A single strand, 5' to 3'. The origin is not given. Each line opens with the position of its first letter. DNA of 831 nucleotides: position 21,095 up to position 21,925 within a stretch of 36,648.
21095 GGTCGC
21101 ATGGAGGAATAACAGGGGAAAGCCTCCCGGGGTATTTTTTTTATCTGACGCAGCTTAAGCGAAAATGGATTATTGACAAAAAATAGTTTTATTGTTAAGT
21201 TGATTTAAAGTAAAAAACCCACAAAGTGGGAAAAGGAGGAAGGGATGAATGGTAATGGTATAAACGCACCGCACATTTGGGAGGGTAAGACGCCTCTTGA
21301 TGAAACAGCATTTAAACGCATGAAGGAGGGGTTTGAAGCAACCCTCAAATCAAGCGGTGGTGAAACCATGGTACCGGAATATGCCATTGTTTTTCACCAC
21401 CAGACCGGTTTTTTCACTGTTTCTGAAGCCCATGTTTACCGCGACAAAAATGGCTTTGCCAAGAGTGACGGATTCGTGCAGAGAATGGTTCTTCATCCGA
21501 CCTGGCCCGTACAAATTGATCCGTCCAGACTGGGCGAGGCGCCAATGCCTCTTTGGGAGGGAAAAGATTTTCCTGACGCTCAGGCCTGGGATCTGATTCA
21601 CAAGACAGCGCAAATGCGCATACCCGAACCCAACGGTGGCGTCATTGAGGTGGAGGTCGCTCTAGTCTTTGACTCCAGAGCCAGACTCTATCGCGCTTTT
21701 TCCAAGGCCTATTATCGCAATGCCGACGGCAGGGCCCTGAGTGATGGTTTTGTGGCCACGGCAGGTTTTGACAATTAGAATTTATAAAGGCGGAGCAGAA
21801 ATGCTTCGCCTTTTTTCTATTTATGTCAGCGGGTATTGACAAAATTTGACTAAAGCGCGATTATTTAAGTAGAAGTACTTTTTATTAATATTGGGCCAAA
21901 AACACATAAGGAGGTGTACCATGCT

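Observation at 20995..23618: G+C-elevated island of five orphan small-protein genes in four self-contained transcription units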

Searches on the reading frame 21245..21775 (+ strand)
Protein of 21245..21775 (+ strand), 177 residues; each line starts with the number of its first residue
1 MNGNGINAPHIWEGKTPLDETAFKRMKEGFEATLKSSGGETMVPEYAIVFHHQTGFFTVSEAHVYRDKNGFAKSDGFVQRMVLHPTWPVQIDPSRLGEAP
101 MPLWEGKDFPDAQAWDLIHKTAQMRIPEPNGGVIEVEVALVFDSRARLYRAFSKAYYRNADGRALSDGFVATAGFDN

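Call 9: search_protein_families(library=pfam, proteins=[window:21245-21775:+], max_evalue=1)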
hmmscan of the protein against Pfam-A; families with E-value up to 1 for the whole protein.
window:21245-21775:+ (177 aa): 0 families

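Call 10: search_protein_families(library=phrogs, proteins=[window:21245-21775:+], max_evalue=1)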
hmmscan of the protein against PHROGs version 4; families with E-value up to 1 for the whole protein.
window:21245-21775:+ (177 aa): 0 families

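Call 12: find_homologous_proteins(query=window:21245-21775:+, max_evalue=0.01)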
Query window:21245-21775:+ (177 aa): 3 proteins with E <= 0.01 among 42 candidates.
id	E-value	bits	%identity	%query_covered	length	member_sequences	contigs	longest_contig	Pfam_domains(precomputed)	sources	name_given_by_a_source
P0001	8.0e-118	409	100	100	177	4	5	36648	-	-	-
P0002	2.0e-96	340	84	98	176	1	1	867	-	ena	-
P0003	1.9e-38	151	48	94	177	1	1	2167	-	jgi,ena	-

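Call 13: find_encoding_contigs(protein=window:21245-21775:+, flank=10000, max_places=10)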
Protein window:21245-21775:+ (177 aa): 4 contigs read that carry it; 4 places shown.
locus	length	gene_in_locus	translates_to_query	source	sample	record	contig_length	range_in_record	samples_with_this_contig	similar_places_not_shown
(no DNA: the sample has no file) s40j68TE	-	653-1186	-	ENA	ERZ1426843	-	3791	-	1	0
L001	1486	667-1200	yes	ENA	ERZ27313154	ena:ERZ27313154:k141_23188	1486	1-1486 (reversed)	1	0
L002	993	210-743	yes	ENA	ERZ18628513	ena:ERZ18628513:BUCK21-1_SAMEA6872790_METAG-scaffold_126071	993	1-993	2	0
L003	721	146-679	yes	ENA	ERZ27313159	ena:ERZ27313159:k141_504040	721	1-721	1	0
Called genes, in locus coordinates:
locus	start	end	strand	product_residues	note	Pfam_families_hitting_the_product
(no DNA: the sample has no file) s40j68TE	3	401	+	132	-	?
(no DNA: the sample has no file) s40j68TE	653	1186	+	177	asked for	-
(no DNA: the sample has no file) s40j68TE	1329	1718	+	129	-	-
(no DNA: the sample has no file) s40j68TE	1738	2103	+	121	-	-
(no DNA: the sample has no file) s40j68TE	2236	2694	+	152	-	-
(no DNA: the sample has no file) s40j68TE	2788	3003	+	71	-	-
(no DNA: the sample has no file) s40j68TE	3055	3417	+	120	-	-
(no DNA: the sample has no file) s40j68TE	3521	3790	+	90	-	?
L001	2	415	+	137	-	?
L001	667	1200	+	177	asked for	-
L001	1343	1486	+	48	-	?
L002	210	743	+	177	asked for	-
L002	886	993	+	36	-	?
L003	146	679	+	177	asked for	-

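Call 14: find_encoding_contigs(protein=P0003, flank=10000)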
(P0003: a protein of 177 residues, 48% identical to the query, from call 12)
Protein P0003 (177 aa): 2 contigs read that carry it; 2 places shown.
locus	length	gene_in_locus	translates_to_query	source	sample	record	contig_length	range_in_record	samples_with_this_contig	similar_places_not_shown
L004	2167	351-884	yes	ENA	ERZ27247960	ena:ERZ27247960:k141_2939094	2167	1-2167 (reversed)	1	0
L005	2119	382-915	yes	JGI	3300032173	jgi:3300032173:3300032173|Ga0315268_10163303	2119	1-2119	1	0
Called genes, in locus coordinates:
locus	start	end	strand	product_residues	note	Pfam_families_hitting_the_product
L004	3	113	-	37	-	?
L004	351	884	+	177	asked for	-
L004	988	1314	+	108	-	-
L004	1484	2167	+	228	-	?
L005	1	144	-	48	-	?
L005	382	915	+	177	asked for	-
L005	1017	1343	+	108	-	-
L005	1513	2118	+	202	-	?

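Call 15: find_encoding_contigs(protein=P0002, flank=10000)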
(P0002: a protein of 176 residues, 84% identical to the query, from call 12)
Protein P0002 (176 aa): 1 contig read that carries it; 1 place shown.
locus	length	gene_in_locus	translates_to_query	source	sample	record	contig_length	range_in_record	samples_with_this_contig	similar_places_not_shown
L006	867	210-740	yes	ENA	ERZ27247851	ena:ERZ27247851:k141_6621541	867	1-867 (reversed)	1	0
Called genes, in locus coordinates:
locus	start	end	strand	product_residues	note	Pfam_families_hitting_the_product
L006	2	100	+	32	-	?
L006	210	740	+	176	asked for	-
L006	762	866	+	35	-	?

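Call 32: search_protein_families(library=ncbifam, proteins=[window:21245-21775:+], max_evalue=1)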
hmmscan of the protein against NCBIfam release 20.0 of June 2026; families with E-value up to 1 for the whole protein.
window:21245-21775:+ (177 aa): 0 families

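Call 33: search_protein_families(library=padloc, proteins=[window:21245-21775:+], max_evalue=1)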
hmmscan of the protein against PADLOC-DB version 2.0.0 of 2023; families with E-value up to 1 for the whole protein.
window:21245-21775:+ (177 aa): 0 families

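Call 45: find_related_loci(query=window:21245-21775:+, collection=viral_contigs, flank=10000)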
Query window:21245-21775:+ (177 aa) in viral_contigs; peptide patterns used: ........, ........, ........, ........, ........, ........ (x = any residue, [..] = any of these).
2 stretches matched a pattern, but none encodes a relative of the query by tblastn (E <= 1e-3).

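Call 53: search_protein_representatives(alignment_id=A2)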
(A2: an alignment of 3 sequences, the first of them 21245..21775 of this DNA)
Query: 3 sequences, 175 profile positions. Proteins with E-value up to 0.001 (for the whole library): 6; up to 1e-10: 4; up to 1e-30: 2. The best 6 are listed.
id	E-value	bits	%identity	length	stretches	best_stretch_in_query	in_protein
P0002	1.7e-101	354.1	-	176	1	1-175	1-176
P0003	5.6e-92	323.2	-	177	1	1-175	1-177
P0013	3.9e-14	69.7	-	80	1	5-80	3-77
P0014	1.2e-12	64.8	-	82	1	99-175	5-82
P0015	2.3e-09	54.1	-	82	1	5-80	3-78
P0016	1.1e-04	38.9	-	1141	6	66-108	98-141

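Call 57: search_solved_structures(query=A2, max_evalue=10)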
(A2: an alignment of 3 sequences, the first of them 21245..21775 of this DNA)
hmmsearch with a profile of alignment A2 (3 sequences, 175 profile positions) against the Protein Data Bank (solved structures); distinct sequences matched with E-value up to 10: 11.
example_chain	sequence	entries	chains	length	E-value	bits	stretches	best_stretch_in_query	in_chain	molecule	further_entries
4d4f_A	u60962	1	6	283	0.29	14.7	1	70-104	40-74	CHALCONE ISOMERASE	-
3zph_A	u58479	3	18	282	0.37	14.4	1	70-104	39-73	CHALCONE ISOMERASE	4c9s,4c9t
4d06_A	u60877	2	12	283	0.37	14.3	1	70-104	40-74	CHALCONE ISOMERASE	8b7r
8b7u_A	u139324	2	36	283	0.39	14.3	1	70-104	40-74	Chalcone isomerase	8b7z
6g1s_A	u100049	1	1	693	0.87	13.2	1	105-157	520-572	Interferon-induced helicase C domain-containing protein 1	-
6g19_A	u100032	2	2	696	0.87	13.1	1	105-157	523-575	Interferon-induced helicase C domain-containing protein 1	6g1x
7bkq_A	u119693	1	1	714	0.9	13.1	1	105-157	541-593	Isoform 2 of Interferon-induced helicase C domain-containing protein 1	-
6gjz_A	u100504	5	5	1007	1.5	12.4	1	105-157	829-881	Interferon-induced helicase C domain-containing protein 1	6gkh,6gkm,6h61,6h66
7nga_A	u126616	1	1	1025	1.5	12.4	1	105-157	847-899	Interferon-induced helicase C domain-containing protein 1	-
9f3p_A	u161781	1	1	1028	1.5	12.4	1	105-157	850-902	Interferon-induced helicase C domain-containing protein 1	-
9f0j_A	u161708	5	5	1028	1.5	12.4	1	105-157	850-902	Interferon-induced helicase C domain-containing protein 1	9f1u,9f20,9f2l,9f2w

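Call 62: search_protein_families(library=pfam, proteins=[L004:988-1311:+, P0013], max_evalue=0.1)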
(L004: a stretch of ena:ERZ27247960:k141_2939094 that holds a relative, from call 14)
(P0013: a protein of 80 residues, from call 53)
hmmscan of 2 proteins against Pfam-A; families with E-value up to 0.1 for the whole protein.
L004:988-1311:+ (108 aa): 0 families

P0013 (80 aa): 0 families

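Call 63: search_protein_families(library=phrogs, proteins=[L004:988-1311:+, P0013], max_evalue=0.1)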
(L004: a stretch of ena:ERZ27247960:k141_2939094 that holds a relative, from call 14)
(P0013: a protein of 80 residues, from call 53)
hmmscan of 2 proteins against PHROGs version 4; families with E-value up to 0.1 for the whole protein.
L004:988-1311:+ (108 aa): 0 families

P0013 (80 aa): 1 family
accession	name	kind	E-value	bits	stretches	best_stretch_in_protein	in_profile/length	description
phrog_10681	-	unknown function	0.035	14.4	1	5-74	27-93/358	-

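Call 69: predict_structure(alignment_id=A2)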
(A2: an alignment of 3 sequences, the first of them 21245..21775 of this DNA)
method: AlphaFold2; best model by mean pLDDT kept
length: 177 residues; sequences in the alignment: 3
mean_pLDDT: 62.6   pTM: 0.63
mean pLDDT of the five models: 62.6, 59.4, 53.9, 52.5, 50.0
residues with pLDDT >= 90: 0; 70-90: 81; 50-70: 49; < 50: 47
segments of 3 or more residues with pLDDT < 50: 1-7, 68-76, 78-98, 168-177
pLDDT, mean of each block of 10 residues (from residue 1): 42 74 78 64 70 73 55 45 42 44 74 80 78 75 70 70 52 27
secondary structure, 60 per line:
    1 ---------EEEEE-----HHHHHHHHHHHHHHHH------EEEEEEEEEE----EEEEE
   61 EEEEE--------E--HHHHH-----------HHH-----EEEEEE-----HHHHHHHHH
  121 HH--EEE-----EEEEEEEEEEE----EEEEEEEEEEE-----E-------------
elements in order: E10-14 H20-35 E42-51 E56-65 H77-81 E101-106 H112-122 E125-127 E133-143 E148-158
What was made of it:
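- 21245..21778 (+): Gene A, 177 aa. It is a tandem duplication of an ~80-aa domain (WEGK ... EVAIxF ... YR ... SDGFV), with no signal peptide. The AF2 model has pLDDT 62.6 and pTM 0.63, and each half is beta-alpha-beta-beta (call 69).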

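Call 74: fold_search(model_id=the predicted structure, library=pdb)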
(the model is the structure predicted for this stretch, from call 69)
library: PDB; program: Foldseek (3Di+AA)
matches with E <= 10: 907; with E <= 0.001: 0
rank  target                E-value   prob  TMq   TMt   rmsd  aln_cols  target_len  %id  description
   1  2w7q_A                1.2e-01  0.06  0.14  0.14  19.0       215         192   12  Structure of Pseudomonas aeruginosa LolA (released 2009-12-29)
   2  8u23_A                1.8e-01  0.10  0.16  0.14  16.2       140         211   16  A Highly Stable Variant of Corynactis Californica Green Fluorescent Protein, ccGFP 8 (released 2024-01-31)
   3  3a8s_A                1.9e-01  0.14  0.19  0.16  17.3       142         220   11  Crystal structure analysis of the fluorescent protein KillerRed (released 2010-04-14)
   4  7dys_A                2.1e-01  0.06  0.15  0.09  20.4       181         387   11  CryoEM structure of full length mouse TRPML2 (released 2022-03-23)
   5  8dj8                  2.7e-01  0.08  0.16  0.14  16.9       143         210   15  Crystal Structure of Calgreen 1 protein (released 2023-07-05)
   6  8ceo_f                2.8e-01  0.04  0.13  0.12  15.1       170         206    9  Yeast RNA polymerase II transcription pre-initiation complex with core Mediator and the +1 nucleosome (released 2023-03-08)
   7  7z7p_A                3.2e-01  0.09  0.17  0.14  16.9       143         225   14  Structure of the fluorescent protein NeonCyan0.95 at pH 5.6 (released 2022-05-04)
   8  6hrs_H                3.4e-01  0.06  0.17  0.17  20.3       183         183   12  Structure of the TRPML2 ELD at pH 4.5 (released 2019-06-19)
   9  8u24                  3.5e-01  0.08  0.17  0.15  16.8       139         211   16  A Highly Stable Variant of Corynactis Californica Green Fluorescent Protein, ccGFP 9 (released 2024-01-31)
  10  4gwp_F                4.0e-01  0.03  0.14  0.13  17.2       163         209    8  Structure of the Mediator Head Module from S. cerevisiae (released 2012-10-31)
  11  8s0g_F                4.2e-01  0.08  0.19  0.15  17.1       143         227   11  Crystal structure of Renilla reniformis luciferase-GFP BRET complex (released 2025-09-03)
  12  2wis_B                4.4e-01  0.10  0.18  0.15  16.1       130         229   12  Fluorescent protein KillerRed in the bleached state (released 2009-08-11)
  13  3a8s_B                4.7e-01  0.08  0.18  0.16  18.7       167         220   14  Crystal structure analysis of the fluorescent protein KillerRed (released 2010-04-14)
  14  2bvf_A                5.0e-01  0.13  0.27  0.14  11.3       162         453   13  Crystal structure of 6-hydoxy-D-nicotine oxidase from Arthrobacter nicotinovorans. Crystal Form 3 (P1) (released 2005-08-17)
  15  8rzz_E                5.0e-01  0.07  0.19  0.15  19.1       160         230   12  Crystal structure of Renilla luciferase RLuc8-GFP BRET complex at pH 9.0 (space group P32) (released 2025-09-03)
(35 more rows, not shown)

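Call 86: find_encoding_contigs(protein=P0013, flank=10000)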
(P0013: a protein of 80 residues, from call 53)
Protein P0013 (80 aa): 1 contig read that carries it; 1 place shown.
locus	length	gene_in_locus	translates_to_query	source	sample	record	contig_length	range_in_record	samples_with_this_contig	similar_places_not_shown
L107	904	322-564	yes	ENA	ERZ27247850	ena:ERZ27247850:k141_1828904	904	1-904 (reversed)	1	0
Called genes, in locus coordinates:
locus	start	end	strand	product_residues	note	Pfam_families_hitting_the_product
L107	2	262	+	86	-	?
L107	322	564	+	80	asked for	-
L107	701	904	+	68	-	?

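Call 89: find_encoding_contigs(protein=P0014, flank=10000)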
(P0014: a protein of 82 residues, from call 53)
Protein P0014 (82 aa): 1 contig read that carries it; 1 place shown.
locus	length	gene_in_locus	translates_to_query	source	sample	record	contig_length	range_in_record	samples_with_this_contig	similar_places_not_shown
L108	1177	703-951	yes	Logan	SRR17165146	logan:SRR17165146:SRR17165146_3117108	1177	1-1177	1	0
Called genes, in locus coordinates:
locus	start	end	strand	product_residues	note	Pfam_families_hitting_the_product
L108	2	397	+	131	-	?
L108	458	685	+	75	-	-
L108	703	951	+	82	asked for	-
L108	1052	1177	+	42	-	?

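Call 90: find_encoding_contigs(protein=P0015, flank=10000)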
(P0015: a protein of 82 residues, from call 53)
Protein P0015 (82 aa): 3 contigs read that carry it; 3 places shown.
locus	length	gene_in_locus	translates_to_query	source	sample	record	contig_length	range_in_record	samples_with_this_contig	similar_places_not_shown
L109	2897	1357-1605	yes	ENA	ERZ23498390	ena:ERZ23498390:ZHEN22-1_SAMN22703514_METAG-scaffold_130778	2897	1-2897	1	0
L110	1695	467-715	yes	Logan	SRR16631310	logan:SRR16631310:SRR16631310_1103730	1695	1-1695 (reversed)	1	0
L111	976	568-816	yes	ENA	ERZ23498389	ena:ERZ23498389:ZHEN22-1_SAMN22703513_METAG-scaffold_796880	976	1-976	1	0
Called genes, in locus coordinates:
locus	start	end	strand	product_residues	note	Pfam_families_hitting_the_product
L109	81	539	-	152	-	PF00582:Usp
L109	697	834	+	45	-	-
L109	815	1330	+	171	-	PF00814:TsaD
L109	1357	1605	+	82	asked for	-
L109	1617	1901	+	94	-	-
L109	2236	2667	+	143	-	PF02381:MraZ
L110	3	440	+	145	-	?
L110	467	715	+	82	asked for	-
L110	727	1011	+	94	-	-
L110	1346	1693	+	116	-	?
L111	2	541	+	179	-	?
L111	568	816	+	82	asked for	-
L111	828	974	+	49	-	?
